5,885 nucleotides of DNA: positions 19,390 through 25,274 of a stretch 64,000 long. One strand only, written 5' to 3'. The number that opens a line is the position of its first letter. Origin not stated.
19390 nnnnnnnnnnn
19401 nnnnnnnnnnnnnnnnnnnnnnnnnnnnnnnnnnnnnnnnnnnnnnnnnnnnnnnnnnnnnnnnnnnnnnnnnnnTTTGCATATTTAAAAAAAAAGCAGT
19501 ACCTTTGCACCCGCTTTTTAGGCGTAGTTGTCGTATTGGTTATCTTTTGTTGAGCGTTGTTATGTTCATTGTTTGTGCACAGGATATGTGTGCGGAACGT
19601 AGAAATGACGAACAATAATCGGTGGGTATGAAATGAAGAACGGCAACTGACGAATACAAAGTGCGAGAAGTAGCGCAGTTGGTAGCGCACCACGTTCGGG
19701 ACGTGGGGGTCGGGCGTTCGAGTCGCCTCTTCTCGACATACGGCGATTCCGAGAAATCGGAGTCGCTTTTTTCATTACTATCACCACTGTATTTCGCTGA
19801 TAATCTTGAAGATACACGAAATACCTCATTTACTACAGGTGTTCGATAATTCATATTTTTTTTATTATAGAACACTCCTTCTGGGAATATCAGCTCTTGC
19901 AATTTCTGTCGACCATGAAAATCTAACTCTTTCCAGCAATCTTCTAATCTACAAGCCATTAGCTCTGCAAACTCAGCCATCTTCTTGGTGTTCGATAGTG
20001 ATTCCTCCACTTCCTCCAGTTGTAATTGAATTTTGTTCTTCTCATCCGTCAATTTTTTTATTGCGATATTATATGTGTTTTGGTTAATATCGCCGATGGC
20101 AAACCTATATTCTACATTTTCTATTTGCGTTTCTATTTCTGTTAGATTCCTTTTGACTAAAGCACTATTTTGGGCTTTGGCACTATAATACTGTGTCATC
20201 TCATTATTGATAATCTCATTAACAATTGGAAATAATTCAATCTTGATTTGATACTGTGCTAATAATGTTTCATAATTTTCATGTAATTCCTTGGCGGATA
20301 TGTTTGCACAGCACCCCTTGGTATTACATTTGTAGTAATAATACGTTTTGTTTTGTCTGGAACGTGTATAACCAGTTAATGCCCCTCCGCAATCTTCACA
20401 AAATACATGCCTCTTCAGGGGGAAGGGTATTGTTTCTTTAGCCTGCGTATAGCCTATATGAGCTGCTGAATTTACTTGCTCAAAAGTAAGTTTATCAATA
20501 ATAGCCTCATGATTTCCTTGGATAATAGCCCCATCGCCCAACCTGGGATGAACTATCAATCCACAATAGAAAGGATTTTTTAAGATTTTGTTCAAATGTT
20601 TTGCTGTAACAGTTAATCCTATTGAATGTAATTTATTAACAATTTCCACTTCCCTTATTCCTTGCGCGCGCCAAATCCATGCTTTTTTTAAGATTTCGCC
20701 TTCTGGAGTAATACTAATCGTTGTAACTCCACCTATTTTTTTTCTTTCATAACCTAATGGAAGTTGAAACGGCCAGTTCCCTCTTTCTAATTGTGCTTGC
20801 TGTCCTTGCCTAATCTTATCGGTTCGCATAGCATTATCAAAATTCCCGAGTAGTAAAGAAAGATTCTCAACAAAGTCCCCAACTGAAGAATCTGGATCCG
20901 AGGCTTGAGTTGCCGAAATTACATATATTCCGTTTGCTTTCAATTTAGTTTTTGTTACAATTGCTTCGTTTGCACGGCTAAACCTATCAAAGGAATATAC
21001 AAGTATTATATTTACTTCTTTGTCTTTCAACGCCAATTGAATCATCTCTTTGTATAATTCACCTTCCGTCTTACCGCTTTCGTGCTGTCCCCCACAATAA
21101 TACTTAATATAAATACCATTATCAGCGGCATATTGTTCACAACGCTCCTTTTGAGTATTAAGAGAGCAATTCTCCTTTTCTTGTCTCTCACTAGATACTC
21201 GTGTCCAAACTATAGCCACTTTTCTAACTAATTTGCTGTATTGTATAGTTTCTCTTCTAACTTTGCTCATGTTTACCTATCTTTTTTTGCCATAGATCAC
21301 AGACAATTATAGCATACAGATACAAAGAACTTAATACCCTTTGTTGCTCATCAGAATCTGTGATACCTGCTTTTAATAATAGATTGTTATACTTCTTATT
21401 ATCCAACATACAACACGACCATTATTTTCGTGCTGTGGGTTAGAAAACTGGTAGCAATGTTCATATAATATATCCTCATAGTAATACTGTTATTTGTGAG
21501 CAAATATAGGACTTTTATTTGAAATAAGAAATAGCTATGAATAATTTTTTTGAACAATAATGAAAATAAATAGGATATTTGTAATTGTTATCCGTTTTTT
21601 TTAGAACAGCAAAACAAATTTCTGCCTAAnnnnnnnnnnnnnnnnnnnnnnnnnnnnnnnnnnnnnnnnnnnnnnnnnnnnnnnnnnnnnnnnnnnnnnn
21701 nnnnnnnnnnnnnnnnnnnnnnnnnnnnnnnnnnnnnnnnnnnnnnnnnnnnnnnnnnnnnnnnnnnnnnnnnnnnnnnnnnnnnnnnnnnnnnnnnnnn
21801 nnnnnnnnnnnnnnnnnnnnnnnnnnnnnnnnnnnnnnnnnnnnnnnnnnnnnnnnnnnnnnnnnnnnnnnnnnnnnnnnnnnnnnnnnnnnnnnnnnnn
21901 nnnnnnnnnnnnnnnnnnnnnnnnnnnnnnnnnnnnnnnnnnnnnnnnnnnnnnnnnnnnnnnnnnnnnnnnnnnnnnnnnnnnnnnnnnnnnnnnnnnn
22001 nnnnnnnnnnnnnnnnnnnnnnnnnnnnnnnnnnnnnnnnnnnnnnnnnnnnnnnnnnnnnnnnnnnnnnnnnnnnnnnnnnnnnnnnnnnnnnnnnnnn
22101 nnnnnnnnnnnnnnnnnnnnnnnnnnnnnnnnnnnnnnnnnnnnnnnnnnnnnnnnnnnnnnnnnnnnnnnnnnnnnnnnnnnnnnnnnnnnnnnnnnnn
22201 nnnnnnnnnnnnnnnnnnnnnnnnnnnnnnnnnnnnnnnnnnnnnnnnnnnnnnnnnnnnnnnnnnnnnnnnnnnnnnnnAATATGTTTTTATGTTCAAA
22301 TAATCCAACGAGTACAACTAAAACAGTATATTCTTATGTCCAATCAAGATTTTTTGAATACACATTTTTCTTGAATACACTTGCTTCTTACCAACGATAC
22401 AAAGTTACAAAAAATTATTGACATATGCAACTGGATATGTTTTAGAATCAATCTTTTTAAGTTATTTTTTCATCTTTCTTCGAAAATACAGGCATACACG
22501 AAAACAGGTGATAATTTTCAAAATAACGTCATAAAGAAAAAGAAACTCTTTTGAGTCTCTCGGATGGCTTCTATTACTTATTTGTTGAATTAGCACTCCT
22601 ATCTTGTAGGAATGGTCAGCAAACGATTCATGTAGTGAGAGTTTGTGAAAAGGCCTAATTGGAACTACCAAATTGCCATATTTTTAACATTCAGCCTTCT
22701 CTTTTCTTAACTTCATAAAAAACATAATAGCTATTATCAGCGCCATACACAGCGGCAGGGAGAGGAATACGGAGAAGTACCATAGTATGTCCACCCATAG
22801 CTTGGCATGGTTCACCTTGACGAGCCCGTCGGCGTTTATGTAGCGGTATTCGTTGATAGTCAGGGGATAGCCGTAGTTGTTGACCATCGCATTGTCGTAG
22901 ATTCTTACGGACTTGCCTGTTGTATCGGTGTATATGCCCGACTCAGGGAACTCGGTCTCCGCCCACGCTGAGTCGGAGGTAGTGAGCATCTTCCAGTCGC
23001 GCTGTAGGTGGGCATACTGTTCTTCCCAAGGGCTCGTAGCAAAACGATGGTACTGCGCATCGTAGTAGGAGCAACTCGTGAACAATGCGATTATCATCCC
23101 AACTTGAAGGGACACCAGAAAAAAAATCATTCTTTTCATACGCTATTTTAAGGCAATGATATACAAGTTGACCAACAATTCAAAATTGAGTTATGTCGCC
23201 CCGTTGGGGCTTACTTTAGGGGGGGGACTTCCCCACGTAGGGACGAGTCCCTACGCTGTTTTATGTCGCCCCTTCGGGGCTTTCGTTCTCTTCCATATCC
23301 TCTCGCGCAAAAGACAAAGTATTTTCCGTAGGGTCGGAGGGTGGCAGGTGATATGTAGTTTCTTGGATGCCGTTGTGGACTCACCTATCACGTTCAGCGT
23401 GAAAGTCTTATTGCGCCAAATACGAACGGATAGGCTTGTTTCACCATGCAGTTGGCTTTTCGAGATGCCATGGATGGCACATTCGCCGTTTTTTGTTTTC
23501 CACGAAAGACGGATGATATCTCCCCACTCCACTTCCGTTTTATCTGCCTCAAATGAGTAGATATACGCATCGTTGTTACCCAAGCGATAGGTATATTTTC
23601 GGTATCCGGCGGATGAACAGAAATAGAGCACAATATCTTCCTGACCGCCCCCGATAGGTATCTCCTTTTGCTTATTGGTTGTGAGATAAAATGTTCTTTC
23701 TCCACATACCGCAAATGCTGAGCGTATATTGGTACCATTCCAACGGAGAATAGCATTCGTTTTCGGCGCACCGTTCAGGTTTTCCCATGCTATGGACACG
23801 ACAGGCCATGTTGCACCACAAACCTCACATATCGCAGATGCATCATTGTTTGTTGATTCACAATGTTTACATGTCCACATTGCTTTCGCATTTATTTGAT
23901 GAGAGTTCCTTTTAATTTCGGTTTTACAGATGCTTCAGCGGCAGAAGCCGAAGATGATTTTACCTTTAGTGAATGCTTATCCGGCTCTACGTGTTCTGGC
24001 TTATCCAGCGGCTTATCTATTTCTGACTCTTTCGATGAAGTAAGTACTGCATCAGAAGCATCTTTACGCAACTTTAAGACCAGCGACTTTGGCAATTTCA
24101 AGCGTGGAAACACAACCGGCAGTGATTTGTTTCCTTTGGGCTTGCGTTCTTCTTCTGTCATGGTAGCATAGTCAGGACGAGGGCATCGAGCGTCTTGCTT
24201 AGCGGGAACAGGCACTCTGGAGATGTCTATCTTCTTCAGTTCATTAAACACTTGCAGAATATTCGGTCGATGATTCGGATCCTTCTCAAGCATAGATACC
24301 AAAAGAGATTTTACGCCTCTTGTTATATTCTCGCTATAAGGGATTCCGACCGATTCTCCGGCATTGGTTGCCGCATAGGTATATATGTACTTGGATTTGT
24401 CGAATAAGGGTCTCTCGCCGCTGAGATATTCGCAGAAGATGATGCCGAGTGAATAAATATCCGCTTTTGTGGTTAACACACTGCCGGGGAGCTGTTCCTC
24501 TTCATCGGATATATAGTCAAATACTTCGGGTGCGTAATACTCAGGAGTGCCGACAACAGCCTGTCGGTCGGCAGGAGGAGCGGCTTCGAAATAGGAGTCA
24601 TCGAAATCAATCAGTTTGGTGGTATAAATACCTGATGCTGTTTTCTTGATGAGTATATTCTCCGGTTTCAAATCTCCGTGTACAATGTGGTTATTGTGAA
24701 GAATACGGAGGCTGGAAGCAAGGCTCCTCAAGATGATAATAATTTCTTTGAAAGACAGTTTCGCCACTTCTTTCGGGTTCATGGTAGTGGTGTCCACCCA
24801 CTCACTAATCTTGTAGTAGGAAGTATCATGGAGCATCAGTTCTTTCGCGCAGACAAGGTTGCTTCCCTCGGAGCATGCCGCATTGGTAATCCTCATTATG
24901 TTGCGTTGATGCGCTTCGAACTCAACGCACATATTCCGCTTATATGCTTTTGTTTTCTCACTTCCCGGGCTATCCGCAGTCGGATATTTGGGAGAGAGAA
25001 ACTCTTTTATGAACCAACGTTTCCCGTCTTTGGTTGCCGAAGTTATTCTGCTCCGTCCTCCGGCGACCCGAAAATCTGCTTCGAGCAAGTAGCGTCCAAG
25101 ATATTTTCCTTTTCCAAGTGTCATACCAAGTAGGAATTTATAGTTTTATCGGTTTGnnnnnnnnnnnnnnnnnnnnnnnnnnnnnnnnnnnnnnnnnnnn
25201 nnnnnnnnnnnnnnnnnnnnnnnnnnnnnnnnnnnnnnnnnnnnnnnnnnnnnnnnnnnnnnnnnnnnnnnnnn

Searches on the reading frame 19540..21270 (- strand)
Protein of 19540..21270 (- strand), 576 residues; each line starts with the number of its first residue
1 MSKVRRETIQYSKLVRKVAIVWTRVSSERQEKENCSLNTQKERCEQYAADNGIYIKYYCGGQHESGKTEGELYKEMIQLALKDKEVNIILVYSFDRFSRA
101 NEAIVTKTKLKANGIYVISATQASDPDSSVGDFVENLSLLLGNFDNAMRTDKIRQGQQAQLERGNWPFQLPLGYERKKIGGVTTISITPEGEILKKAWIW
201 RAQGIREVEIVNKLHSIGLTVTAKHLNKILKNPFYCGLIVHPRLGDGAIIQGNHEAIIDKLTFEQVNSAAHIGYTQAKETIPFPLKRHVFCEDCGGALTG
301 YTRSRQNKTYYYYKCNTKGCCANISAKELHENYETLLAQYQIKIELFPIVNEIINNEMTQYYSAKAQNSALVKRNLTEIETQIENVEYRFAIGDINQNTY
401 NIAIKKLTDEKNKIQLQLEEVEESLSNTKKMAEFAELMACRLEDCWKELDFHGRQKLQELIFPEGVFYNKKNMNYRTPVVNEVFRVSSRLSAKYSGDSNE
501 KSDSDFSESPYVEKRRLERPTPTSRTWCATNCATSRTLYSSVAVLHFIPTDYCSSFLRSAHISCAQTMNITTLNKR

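Call 9: search_protein_families(library=ncbifam, proteins=[window:19540-21270:-], max_evalue=0.01)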
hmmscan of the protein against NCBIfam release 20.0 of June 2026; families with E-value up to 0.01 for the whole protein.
window:19540-21270:- (576 aa): 3 families
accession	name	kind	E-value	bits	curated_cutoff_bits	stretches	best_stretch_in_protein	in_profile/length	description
NF041201.1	recomb_XisF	equivalog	2.8e-22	79.3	375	1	22-457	4-452/465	fdxN element excision recombinase XisF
NF047343.1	SCCmet_CcrB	equivalog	3e-12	46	900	1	13-460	3-482/542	cassette chromosome recombinase CcrB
NF049883.1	resolv_YneB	equivalog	7.8e-09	35.3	175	1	19-221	2-196/211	YneB family resolvase-like protein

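Call 76: search_protein_families(library=pfam, proteins=[L073:4402-6330:+, L079:7075-9276:+], max_evalue=1)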
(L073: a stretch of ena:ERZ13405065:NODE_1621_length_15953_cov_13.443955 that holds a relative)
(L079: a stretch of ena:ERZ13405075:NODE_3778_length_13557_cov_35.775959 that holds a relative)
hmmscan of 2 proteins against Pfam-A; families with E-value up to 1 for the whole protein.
L073:4402-6330:+ (643 aa): 6 families
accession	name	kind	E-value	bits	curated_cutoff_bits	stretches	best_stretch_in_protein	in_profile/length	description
PF13306.12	LRR_5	-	1.7e-141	464.8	27.7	5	234-362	1-126/127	BspA type Leucine rich repeat region (6 copies)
PF13855.12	LRR_8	-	8.2e-15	54.8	27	2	256-298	13-56/61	Leucine rich repeat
PF23952.1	LRR_EndoS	-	1.2e-05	25.9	27.9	1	361-414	37-90/116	Endo-beta-N-acetylglucosaminidase EndoS LRR domain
PF12799.13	LRR_4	-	0.0022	18.6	27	0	360-397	1-39/44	Leucine Rich repeats (2 copies)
PF05725.18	FNIP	-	0.0085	16.6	21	0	293-306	27-40/44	FNIP Repeat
PF01457.22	Peptidase_M8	-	0.027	13.6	21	0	278-318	481-521/529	Leishmanolysin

L079:7075-9276:+ (734 aa): 3 families
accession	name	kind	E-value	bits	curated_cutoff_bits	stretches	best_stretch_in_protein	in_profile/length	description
PF02493.26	MORN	-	0.00061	20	22.5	1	440-457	1-18/23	MORN repeat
PF13735.12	tRNA_NucTran2_2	-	0.045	14.2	27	1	665-721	86-141/149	tRNA nucleotidyltransferase domain 2 putative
PF12690.13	BsuPI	-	0.078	13.4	22.9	1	658-700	29-67/101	Intracellular proteinase inhibitor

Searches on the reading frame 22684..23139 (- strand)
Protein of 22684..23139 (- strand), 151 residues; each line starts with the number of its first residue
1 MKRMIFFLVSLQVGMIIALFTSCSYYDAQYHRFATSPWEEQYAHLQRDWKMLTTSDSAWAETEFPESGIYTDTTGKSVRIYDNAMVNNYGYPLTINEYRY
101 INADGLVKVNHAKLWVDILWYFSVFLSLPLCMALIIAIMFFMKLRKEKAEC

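Call 3: search_protein_families(library=pfam, proteins=[window:22684-23139:-], max_evalue=0.1)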
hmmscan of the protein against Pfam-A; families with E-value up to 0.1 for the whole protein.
window:22684-23139:- (151 aa): 1 family
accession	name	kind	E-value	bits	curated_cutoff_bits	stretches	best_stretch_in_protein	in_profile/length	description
PF18836.7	B_solenoid_ydck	-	0.02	15.2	30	1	79-89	2-12/17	YdcK Beta solenoid repeat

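Call 8: search_protein_families(library=padloc, proteins=[window:22684-23139:-], max_evalue=0.01)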
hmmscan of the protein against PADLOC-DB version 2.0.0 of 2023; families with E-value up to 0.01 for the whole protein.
window:22684-23139:- (151 aa): 0 families

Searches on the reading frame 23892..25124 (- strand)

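Call 3: search_protein_families(library=pfam, proteins=[window:23892-25124:-], max_evalue=0.1)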
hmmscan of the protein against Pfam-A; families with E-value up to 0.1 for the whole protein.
window:23892-25124:- (410 aa): 8 families
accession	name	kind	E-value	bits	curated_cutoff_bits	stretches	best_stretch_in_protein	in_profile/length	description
PF00069.31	Pkinase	-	4.3e-31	108.7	31.7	1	80-294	50-259/263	Protein kinase domain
PF07714.23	PK_Tyr_Ser-Thr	-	2.4e-14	53.7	23.1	1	88-296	61-258/258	Protein tyrosine and serine/threonine kinase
PF06293.20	Kdo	-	0.00013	21.9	21.3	1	131-177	123-169/207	Lipopolysaccharide kinase (Kdo/WaaP) family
PF17667.7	Pkinase_fungal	-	0.00048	19.4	24.1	1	125-202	285-365/387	Fungal protein kinase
PF01636.29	APH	-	0.0031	17.8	23.2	1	131-177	154-197/239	Phosphotransferase enzyme family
PF10707.15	YrbL-PhoP_reg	-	0.0033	17.5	31.5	1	133-173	111-151/185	PhoP regulatory network protein YrbL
PF19974.5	TCAD9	-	0.014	15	40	1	142-176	294-323/429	Ternary complex associated domain 9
PF01163.29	RIO1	-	0.069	13.2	22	0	130-162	108-141/187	RIO domain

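Call 8: search_protein_families(library=padloc, proteins=[window:23892-25124:-], max_evalue=0.01)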
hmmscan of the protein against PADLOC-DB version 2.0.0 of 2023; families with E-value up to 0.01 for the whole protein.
window:23892-25124:- (410 aa): 35 families (the best 25 are shown)
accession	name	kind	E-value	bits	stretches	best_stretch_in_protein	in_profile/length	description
PDLC04138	mad6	-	3.3e-33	113.5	1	122-299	149-313/659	mads_6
PDLC04053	PD-T4-6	-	5.4e-26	89.8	1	98-299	79-271/311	-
PDLC03920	MkoA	-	5.9e-23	79.1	1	10-302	8-280/1112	-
PDLC04047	PD-T4-6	-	5.5e-22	76.3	1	87-286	70-258/327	-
PDLC04042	PD-T4-6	-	3.3e-21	74.2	1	104-298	85-271/292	-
PDLC04060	PD-T4-6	-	7.5e-20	69.3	1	83-298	63-264/486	-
PDLC04054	PD-T4-6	-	1.3e-19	68.8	1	101-293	84-266/347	-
PDLC01088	C3a189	-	4.9e-19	66.4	1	99-289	69-251/840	kinase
PDLC04048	PD-T4-6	-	5.2e-17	60.3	1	73-240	56-212/354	-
PDLC04061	PD-T4-6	-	1.1e-16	59.5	1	121-286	115-269/510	-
PDLC04057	PD-T4-6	-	5.1e-16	56.7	1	99-287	79-257/443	-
PDLC04064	PD-T4-6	-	6.6e-15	52.9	1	87-244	79-224/369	-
PDLC04044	PD-T4-6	-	7.5e-15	52.9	1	99-317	109-308/372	-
PDLC04062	PD-T4-6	-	1.7e-14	51.8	1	100-303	109-302/450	-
PDLC04043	PD-T4-6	-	1.8e-14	51.7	1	119-286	108-263/452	-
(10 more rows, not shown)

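Call 9: search_protein_families(library=ncbifam, proteins=[window:23892-25124:-], max_evalue=0.01)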
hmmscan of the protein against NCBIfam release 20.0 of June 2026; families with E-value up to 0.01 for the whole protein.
window:23892-25124:- (410 aa): 18 families
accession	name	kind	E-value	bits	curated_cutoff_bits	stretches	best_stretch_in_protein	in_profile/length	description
NF033483.0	PknB_PASTA_kin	equivalog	2.3e-21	76.4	450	1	100-308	79-272/563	Stk1 family PASTA domain-containing Ser/Thr kinase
NF047741.1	antiphage_MADS6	equivalog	4.5e-21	75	460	1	99-308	269-469/612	methylation-associated defense system protein kinase MAD6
NF038150.1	lanthi_synth_IV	equivalog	4.4e-15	55.1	650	1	107-313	281-470/851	class IV lanthionine synthetase LanL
NF043056.1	T4SS_LegK1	equivalog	2.5e-12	46.2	550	1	141-304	204-362/516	Dot/Icm T4SS effector kinase LegK1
TIGR03903.1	TOMM_kin_cyc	equivalog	6.5e-12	44.1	705.75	1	137-288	90-235/1267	TOMM system kinase/cyclase fusion protein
NF038151.1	lanthi_synth_III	equivalog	2.8e-08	32.6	575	1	126-263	336-452/833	class III lanthionine synthetase LanKC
NF052427.1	StpK7MSMEG_1200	equivalog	7.5e-08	31.3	900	1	123-243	105-212/601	serine/threonine protein kinase StpK7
NF033442.0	BREX_PglW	equivalog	3.5e-07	28.3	990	1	121-240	307-428/1391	BREX system serine/threonine kinase PglW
NF009651.0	PRK13184.1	equivalog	6.2e-07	27.8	839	1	120-290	107-280/932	serine/threonine-protein kinase PknD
NF040671.1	PLuB_AAA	exception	1.4e-05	22.7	999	1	82-171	59-148/1256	PLuB system helicase-like protein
NF002475.0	PRK01723.1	equivalog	9e-05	21.6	142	1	133-182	150-195/241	3-deoxy-D-manno-octulosonic acid kinase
TIGR03724.2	arch_bud32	equivalog_domain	0.0002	20.9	125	1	130-175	89-129/193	KEOPS complex kinase/ATPase Bud32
NF058632.1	SerThrKinPrkT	equivalog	0.00021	20.4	280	1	126-166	117-157/322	serine/threonine protein kinase PrkT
NF011464.0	PRK14879.1-7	equivalog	0.00068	19.4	246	1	78-177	58-154/221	Kae1-associated kinase Bud32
NF011463.0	PRK14879.1-4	equivalog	0.0012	18.3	188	1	133-179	121-162/237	Kae1-associated kinase Bud32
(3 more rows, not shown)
